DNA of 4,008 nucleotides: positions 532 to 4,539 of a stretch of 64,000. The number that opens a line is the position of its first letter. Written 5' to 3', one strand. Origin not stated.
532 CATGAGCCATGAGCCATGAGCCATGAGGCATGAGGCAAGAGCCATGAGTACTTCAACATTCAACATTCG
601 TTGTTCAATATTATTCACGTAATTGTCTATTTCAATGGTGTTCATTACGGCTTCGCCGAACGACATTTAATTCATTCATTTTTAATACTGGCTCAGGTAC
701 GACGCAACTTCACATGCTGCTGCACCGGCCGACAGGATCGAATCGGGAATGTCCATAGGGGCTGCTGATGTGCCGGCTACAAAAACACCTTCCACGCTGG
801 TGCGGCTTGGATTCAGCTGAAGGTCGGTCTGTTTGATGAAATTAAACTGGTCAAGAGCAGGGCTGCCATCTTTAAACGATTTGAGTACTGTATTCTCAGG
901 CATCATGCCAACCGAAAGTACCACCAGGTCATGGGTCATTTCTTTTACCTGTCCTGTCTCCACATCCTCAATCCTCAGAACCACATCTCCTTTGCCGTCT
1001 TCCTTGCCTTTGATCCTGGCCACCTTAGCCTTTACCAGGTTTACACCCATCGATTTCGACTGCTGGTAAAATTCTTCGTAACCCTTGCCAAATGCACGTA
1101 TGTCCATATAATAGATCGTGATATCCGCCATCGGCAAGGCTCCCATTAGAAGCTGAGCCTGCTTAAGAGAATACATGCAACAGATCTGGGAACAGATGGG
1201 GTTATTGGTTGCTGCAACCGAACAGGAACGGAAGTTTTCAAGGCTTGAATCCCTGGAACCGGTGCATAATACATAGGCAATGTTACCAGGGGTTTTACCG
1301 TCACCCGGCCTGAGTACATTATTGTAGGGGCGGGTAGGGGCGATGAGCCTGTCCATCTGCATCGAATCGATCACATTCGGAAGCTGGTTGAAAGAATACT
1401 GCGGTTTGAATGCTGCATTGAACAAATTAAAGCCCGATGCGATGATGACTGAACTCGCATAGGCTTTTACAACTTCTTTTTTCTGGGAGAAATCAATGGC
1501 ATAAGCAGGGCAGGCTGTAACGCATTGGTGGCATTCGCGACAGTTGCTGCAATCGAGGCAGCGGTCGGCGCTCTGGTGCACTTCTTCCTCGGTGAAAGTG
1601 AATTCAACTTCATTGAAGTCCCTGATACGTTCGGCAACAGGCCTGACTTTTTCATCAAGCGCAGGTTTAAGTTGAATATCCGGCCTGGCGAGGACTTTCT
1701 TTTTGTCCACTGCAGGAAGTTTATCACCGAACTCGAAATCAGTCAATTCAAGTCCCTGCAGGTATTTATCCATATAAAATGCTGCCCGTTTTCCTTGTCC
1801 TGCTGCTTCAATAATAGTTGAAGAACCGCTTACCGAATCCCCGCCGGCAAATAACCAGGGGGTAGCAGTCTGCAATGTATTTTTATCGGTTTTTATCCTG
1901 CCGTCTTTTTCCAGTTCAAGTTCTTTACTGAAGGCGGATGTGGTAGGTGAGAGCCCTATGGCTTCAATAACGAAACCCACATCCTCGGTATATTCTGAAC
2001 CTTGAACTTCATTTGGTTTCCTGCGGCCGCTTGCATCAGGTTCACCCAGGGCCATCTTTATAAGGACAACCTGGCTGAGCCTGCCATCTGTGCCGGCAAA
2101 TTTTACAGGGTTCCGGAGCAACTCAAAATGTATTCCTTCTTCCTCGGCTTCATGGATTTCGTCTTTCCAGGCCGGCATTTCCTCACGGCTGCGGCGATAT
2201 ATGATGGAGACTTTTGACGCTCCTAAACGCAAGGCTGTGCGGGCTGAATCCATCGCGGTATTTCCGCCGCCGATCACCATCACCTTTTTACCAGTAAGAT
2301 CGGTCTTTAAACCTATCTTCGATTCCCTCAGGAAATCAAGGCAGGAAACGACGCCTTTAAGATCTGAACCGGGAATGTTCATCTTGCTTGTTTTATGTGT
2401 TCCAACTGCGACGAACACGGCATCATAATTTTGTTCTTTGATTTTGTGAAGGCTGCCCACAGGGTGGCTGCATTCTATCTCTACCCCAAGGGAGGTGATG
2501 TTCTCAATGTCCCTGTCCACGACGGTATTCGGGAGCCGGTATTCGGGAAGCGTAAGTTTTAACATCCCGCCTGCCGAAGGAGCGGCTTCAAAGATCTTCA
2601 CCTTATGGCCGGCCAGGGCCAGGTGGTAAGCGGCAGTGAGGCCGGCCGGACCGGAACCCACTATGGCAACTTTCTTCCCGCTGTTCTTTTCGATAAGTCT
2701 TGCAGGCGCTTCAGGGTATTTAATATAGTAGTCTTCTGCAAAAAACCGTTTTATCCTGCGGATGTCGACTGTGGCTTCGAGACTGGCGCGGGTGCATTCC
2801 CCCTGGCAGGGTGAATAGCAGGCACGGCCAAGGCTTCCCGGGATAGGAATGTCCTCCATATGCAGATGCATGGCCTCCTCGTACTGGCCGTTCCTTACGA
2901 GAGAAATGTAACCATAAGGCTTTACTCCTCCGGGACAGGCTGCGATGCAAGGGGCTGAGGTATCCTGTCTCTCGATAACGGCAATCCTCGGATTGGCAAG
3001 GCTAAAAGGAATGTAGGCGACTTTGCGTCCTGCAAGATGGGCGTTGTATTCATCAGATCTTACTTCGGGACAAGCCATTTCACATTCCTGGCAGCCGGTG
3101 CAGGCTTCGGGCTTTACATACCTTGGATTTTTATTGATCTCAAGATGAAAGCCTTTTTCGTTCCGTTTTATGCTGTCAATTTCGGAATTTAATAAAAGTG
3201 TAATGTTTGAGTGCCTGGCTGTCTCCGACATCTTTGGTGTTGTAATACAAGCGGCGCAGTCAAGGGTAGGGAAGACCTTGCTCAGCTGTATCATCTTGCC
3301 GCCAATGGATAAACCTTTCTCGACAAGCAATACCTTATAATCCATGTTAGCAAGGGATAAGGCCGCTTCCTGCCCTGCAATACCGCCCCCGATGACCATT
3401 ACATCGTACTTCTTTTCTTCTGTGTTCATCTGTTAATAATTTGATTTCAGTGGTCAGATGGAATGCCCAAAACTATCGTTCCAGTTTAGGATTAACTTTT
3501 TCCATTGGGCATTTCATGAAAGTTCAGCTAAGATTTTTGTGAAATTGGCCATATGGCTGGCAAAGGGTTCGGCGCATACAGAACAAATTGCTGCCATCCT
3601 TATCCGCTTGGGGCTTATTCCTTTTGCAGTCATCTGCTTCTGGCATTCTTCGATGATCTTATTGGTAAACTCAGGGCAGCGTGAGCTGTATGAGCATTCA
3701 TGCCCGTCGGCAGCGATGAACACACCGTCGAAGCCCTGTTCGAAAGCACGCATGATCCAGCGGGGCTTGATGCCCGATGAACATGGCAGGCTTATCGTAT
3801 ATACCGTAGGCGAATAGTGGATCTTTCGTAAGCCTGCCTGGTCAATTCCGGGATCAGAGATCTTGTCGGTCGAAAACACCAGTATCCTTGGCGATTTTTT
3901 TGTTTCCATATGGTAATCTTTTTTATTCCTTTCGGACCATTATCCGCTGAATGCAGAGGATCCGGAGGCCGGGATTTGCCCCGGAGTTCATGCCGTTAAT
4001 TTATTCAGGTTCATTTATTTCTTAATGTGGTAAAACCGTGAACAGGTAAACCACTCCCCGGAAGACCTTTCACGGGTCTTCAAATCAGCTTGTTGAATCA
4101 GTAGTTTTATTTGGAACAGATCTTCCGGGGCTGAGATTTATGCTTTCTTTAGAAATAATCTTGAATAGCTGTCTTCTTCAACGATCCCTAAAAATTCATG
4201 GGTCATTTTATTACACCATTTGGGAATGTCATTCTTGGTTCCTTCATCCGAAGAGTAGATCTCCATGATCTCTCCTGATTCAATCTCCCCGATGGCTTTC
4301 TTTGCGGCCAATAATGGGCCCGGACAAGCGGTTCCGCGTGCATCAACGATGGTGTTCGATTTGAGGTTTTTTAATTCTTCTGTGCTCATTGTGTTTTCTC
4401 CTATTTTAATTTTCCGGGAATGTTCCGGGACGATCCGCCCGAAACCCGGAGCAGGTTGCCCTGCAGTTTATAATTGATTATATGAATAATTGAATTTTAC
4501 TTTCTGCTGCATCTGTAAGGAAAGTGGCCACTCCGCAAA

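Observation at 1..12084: FNR-associated island combining Hdr-like flavoproteins with a complete set of sulfur-carrier proteins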

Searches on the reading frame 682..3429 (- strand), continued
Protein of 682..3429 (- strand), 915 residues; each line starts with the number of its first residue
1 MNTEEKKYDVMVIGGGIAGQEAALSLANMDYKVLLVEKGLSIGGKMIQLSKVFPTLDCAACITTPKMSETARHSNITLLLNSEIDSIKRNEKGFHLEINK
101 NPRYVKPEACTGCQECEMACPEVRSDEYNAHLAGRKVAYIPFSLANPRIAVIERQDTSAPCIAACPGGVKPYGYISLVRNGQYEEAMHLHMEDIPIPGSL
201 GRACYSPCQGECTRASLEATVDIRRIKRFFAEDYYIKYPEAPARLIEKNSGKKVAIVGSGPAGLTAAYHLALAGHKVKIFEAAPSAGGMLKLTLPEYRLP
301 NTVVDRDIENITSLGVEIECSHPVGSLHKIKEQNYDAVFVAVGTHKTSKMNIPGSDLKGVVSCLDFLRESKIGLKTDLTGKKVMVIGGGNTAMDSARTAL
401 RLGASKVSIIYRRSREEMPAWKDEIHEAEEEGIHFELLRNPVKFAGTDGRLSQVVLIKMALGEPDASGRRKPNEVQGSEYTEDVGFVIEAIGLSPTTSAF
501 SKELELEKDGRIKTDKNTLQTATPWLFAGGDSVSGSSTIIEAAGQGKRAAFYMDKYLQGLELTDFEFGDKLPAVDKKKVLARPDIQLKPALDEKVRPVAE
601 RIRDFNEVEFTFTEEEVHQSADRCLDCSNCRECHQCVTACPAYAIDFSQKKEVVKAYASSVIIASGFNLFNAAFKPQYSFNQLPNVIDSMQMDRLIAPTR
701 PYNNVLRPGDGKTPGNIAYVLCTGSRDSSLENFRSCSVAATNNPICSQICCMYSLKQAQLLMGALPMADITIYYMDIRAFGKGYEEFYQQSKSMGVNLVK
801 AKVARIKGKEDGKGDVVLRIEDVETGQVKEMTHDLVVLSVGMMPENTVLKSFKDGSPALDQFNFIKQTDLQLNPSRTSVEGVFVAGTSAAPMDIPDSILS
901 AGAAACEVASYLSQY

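Call 80: search_protein_families(library=ncbifam, proteins=[L090:3871-4188:+, L090:4201-4833:+, L090:4834-6120:+, L089:7229-8389:+], max_evalue=0.01)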
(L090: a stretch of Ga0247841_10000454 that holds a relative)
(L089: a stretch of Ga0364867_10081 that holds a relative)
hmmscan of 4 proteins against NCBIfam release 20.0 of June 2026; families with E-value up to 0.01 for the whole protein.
L090:3871-4188:+ (105 aa): 2 families
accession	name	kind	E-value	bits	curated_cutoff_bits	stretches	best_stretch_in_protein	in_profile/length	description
TIGR03342.1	dsrC_tusE_dsvC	subfamily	2.7e-28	98.5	53.5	1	4-105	1-108/108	TusE/DsrC/DsvC family sulfur relay protein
NF008562.0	PRK11508.1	equivalog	5.1e-17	62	191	1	5-105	3-109/109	sulfurtransferase TusE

L090:4201-4833:+ (210 aa): 2 families
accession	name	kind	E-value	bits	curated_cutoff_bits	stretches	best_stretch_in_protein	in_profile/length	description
NF045716.1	sulf_resp_HmcE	equivalog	1.8e-10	40.8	275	1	81-197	92-212/226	sulfate respiration complex protein HmcE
NF045723.1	memb_anch_TmcC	equivalog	6.1e-05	22.6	240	1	11-193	15-206/218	TmcC family electron transfer complex membrane anchor subunit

L090:4834-6120:+ (428 aa): 17 families
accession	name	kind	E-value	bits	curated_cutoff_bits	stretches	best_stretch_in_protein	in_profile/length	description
NF045724.1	ferredox_TmcB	equivalog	6.6e-89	298.4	735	1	11-425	25-427/430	electron transfer complex ferredoxin TmcB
NF045711.1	sulf_resp_HmcF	equivalog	1.8e-87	294.1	750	1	11-427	44-450/457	sulfate respiration complex iron-sulfur protein HmcF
NF045796.1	DsrK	equivalog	3.1e-73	246.9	400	1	22-428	45-437/453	sulfate reduction electron transfer complex DsrMKJOP subunit DsrK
NF045670.1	quin_L_LdhH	equivalog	1.4e-18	66.6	800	1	231-423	512-706/706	L-lactate dehydrogenase (quinone) large subunit LdhH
NF004898.0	PRK06259.1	equivalog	1.1e-17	63.9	385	1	287-425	353-487/488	fumarate reductase (CoM/CoB) subunit TfrB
NF008369.0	PRK11168.1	equivalog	1.6e-13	50.3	278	2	234-404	214-382/401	anaerobic glycerol-3-phosphate dehydrogenase subunit C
NF045663.1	diclust_near_Sec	equivalog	1.1e-11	43.6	530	2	291-404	512-620/759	pyridine nucleotide-disulfide oxidoreductase/dicluster-binding protein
NF008434.0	PRK11274.1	equivalog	5.7e-08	32.1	333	1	26-144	22-119/409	glycolate oxidase subunit GlcF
TIGR03379.1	glycerol3P_GlpC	equivalog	1.7e-07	30.4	279.9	1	239-404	215-379/397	anaerobic glycerol-3-phosphate dehydrogenase subunit GlpC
TIGR00273.1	TIGR00273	equivalog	2.5e-05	23.3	444.8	1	97-143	343-389/432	LutB/LldF family L-lactate oxidation iron-sulfur protein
NF045874.1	Vhu_polyferre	exception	0.00036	19.4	600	1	13-113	212-308/381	F420-non-reducing hydrogenase associated-polyferredoxin VhuB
NF004616.0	PRK05950.1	subfamily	0.00065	18.9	228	1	15-127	135-234/238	succinate dehydrogenase iron-sulfur subunit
NF058577.1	FdxA_fam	equivalog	0.00079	19.6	65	0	14-39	24-48/52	4Fe-4S ferredoxin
TIGR03290.1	CoB_CoM_SS_C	equivalog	0.00098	19.1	160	0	98-150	47-99/144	CoB--CoM heterodisulfide reductase subunit C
TIGR01971.1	NuoI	subfamily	0.0027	17.3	113.05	0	25-39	79-93/121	NADH-quinone oxidoreductase, chain I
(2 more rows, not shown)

L089:7229-8389:+ (386 aa): 51 families (the best 25 are shown)
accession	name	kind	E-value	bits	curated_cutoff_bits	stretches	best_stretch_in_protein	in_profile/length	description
TIGR01977.1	am_tr_V_EF2568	hypoth_equivalog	6.4e-124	413.8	377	1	5-381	1-376/376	cysteine desulfurase family protein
NF040779.1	Sec_lyase_SclA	exception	2e-96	323.2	525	1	5-382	1-377/378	selenocysteine lyase SclA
TIGR01979.1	sufS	subfamily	4e-71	240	475.1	1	3-383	18-400/403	SufS family cysteine desulfurase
NF041166.1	f2_encap_cargo1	exception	7.9e-59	200.3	800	1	3-380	245-622/623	family 2A encapsulin nanocompartment cargo protein cysteine desulfurase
TIGR03402.1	FeS_nifS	equivalog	5.1e-53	180.2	530.75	1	5-382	1-370/379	cysteine desulfurase NifS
NF008126.0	PRK10874.1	equivalog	1.9e-51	175.5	607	1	3-380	19-394/401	cysteine desulfurase CsdA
NF006791.0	PRK09295.1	equivalog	8.1e-49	166.8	661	1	3-382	23-402/406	cysteine desulfurase SufS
TIGR03392.1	FeS_syn_CsdA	equivalog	1.1e-48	166.4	493.6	1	3-380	16-391/398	cysteine desulfurase CsdA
NF010611.0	PRK14012.1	equivalog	1.7e-48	165.5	548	1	3-380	5-377/406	IscS subfamily cysteine desulfurase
TIGR02006.1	IscS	equivalog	2e-48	165.4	643.2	1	1-380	1-373/402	IscS subfamily cysteine desulfurase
TIGR03235.1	DNA_S_dndA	equivalog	2.9e-42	145.2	480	1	6-342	1-325/353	cysteine desulfurase DndA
TIGR03403.1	nifS_epsilon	equivalog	5.6e-41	140.6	587.7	1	5-380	1-371/382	NifS family cysteine desulfurase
TIGR01976.1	am_tr_V_VC1184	hypoth_equivalog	2.3e-37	129.2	352.35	1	3-377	18-400/401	cysteine desulfurase-like protein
NF002806.0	PRK02948.1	subfamily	1.3e-35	123.1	304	1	4-383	1-373/381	IscS subfamily cysteine desulfurase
TIGR04343.1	egtE_PLP_lyase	equivalog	4.9e-20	71.7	400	1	39-278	45-275/370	ergothioneine biosynthesis PLP-dependent enzyme EgtE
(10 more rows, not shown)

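Call 83: search_solved_structures(query=window:682-3429:-, max_evalue=1e-10)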
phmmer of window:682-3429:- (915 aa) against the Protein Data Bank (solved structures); distinct sequences matched with E-value up to 1e-10: 30.
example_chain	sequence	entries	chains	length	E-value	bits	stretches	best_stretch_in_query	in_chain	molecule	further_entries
9bov_A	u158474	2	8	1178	2.4e-112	379.7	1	153-637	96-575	Molybdopterin oxidoreductase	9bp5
8oh5_C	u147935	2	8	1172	4e-107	362.5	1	149-649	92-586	Formate dehydrogenase-O, major subunit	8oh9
9n5u_A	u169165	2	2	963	5.8e-107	361.9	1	156-559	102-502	NfnA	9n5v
4ylf_B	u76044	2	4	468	3.2e-86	293.3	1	159-559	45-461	Dihydropyrimidine dehydrogenase subunit A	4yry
8rvv_A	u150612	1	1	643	3.3e-85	289.9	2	625-909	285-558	H(2):CoB-CoM heterodisulfide,ferredoxin reductase subunit A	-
8rvu_a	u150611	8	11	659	3.9e-85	289.7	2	625-909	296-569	H(2):CoB-CoM heterodisulfide,ferredoxin reductase subunit A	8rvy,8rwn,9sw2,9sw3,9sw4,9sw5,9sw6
9sfi_A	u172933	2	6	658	1.4e-84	287.9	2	625-914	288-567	CoB--CoM heterodisulfide reductase iron-sulfur subunit A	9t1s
5odc_A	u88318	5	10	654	2e-84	287.4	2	624-910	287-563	Heterodisulfide reductase, subunit A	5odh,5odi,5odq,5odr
5jca_L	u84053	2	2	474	1.4e-79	271.3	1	159-558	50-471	NADH-dependent Ferredoxin:NADP Oxidoreductase (NfnI) subunit alpha | NADH-dependent Ferredoxin:NADP Oxidoreductase subunit alpha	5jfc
5vj7_A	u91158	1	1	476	4.5e-78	266.3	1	159-558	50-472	Oxidoreductase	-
7bkb_A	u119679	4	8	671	8.2e-76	258.9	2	625-906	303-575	CoB--CoM heterodisulfide reductase iron-sulfur subunit A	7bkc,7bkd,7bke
6s6s_G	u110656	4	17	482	4.5e-58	200.2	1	161-556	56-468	Glutamate synthase [NADPH] small chain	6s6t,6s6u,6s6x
2vdc_G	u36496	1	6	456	1.7e-55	191.6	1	161-556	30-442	GLUTAMATE SYNTHASE [NADPH] SMALL CHAIN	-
7mfm_I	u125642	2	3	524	4.5e-45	157.1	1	175-561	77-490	Glutamate synthase (NADPH) small chain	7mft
7m31_A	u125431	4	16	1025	4e-42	147.4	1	157-559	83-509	Dihydropyrimidine dehydrogenase [NADP(+)]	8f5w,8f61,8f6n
6tjr_A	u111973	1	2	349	5.6e-31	110.5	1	658-909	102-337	Fumarate reductase/succinate dehydrogenase flavoprotein domain protein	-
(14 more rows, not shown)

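Call 84: search_solved_structures(query=L001:12933-14924:+, max_evalue=1e-10)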
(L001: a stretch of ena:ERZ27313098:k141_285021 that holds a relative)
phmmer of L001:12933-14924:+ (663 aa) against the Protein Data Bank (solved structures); distinct sequences matched with E-value up to 1e-10: 6.
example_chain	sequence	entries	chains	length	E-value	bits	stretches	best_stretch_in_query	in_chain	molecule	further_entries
5odc_A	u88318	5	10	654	8.5e-113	381.1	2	246-574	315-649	Heterodisulfide reductase, subunit A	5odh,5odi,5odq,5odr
8rvu_a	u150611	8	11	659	1.1e-105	357.6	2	246-572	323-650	H(2):CoB-CoM heterodisulfide,ferredoxin reductase subunit A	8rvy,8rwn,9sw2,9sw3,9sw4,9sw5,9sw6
8rvv_A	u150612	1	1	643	1.2e-104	354.2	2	246-572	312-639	H(2):CoB-CoM heterodisulfide,ferredoxin reductase subunit A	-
9sfi_A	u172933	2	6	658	2.2e-100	340.1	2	242-575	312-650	CoB--CoM heterodisulfide reductase iron-sulfur subunit A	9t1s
7bkb_A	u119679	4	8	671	6.3e-98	331.9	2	246-574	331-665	CoB--CoM heterodisulfide reductase iron-sulfur subunit A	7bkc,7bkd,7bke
6tjr_A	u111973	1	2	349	1.1e-28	103.2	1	148-485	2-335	Fumarate reductase/succinate dehydrogenase flavoprotein domain protein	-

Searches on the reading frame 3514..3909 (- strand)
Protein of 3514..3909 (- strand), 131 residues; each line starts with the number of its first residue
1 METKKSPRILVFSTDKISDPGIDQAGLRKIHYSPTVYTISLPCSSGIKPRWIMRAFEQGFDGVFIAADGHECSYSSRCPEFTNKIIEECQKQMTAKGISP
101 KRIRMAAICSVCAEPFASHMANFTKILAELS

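Call 6: search_protein_families(library=pfam, proteins=[window:3514-3909:-], max_evalue=0.01)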
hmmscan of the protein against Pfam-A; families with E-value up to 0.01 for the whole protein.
window:3514-3909:- (131 aa): 1 family
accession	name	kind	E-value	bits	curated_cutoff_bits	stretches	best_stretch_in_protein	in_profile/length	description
PF02662.21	FlpD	-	4.6e-27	94.9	22.3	1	9-130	1-122/123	Methyl-viologen-reducing hydrogenase, delta subunit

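Call 8: search_protein_families(library=ncbifam, proteins=[window:3514-3909:-], max_evalue=0.001)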
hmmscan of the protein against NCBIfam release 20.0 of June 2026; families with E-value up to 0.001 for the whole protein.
window:3514-3909:- (131 aa): 3 families
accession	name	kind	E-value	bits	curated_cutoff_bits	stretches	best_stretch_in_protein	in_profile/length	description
NF040770.1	hetero_SS_HdrA2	exception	2.3e-18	65.7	1100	1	3-130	644-771/777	CoB-CoM heterodisulfide reductase HdrA2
NF045873.1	F420_non_VhuD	exception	1.7e-10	41.1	215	1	8-127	3-122/132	F420-non-reducing hydrogenase iron-sulfur subunit VhuD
NF041891.1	hdrA_Methbact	equivalog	5.3e-10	38.2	1300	1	6-127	643-758/762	ferredoxin:CoB-CoM heterodisulfide reductase subunit HdrA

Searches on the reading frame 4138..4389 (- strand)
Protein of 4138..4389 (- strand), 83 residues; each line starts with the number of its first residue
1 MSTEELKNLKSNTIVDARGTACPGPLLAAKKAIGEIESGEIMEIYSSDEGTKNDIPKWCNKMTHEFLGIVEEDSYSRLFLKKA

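Call 6: search_protein_families(library=pfam, proteins=[window:4138-4389:-], max_evalue=0.01)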
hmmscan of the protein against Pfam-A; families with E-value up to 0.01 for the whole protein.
window:4138-4389:- (83 aa): 1 family
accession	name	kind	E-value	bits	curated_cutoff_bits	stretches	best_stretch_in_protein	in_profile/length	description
PF01206.22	TusA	-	1.1e-21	76.9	28.6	1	14-82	2-70/70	Sulfurtransferase TusA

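Call 8: search_protein_families(library=ncbifam, proteins=[window:4138-4389:-], max_evalue=0.001)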
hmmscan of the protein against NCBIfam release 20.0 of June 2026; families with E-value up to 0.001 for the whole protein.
window:4138-4389:- (83 aa): 3 families
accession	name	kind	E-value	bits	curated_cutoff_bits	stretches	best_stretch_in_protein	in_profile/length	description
NF001423.0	PRK00299.1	equivalog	4.5e-14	52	78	1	9-82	6-79/82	sulfurtransferase TusA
TIGR03527.1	selenium_YedF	equivalog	3.9e-07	30.1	110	1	15-75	1-61/194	sulfurtransferase-like selenium metabolism protein YedF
NF008242.0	PRK11018.1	equivalog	7.7e-07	28.7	79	1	8-82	4-78/78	sulfurtransferase-like selenium metabolism protein YedF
